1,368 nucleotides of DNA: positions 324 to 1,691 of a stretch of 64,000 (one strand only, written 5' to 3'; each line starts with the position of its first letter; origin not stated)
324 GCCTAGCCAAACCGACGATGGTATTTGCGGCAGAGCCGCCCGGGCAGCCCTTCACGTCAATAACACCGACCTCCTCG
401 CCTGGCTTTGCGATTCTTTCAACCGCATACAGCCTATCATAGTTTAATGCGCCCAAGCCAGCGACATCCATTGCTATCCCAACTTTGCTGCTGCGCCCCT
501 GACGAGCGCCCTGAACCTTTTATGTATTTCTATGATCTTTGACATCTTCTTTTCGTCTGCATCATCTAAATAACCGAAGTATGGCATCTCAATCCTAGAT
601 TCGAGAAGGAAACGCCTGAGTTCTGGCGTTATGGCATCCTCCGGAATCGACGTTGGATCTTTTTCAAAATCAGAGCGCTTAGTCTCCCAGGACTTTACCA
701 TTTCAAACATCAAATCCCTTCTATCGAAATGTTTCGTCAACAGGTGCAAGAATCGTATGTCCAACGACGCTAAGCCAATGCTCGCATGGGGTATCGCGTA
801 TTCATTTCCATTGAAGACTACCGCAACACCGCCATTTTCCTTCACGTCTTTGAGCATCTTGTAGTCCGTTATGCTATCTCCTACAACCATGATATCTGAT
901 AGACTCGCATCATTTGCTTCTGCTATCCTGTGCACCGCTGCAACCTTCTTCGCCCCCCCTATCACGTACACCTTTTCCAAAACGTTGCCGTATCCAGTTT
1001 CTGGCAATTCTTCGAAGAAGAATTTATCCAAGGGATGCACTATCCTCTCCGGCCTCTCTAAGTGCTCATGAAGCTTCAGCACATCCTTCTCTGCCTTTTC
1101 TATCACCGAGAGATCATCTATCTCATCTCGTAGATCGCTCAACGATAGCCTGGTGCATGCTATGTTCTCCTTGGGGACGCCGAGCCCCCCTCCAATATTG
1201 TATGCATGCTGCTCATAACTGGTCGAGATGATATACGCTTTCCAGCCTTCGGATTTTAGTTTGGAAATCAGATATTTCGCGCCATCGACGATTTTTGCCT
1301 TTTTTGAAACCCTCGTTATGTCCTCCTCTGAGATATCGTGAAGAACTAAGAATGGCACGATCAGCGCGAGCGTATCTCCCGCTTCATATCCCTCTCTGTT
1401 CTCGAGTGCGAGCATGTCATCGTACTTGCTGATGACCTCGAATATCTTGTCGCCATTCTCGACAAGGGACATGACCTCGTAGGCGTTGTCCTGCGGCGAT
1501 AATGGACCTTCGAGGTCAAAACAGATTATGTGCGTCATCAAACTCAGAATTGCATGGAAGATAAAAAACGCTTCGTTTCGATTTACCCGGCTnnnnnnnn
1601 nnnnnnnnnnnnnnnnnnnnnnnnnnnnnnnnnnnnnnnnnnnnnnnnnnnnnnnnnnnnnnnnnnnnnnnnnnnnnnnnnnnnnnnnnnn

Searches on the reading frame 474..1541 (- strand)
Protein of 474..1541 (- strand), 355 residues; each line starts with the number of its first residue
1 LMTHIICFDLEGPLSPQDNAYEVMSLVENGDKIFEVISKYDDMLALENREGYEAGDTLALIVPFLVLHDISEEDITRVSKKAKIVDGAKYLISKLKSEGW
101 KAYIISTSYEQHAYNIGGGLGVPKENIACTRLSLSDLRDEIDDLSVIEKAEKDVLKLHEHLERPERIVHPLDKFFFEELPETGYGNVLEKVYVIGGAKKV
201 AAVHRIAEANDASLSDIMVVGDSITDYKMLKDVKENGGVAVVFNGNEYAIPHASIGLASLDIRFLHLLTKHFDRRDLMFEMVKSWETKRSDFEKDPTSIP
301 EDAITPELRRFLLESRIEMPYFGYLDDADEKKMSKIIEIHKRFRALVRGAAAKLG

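Call 41: find_encoding_contigs(protein=window:474-1541:-, flank=10000, max_places=4)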
Protein window:474-1541:- (355 aa): no gene with exactly this product is on record in the collection.

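Call 67: search_protein_families(library=pfam, proteins=[window:474-1541:-], max_evalue=0.00001)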
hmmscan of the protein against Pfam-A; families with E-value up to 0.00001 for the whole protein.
window:474-1541:- (355 aa): 2 families
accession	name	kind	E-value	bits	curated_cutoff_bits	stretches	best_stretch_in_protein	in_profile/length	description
PF12710.13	HAD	-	1e-07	33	27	0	194-231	150-189/189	haloacid dehalogenase-like hydrolase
PF00702.32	Hydrolase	-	2e-06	28.8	26.4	0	63-232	82-189/191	haloacid dehalogenase-like hydrolase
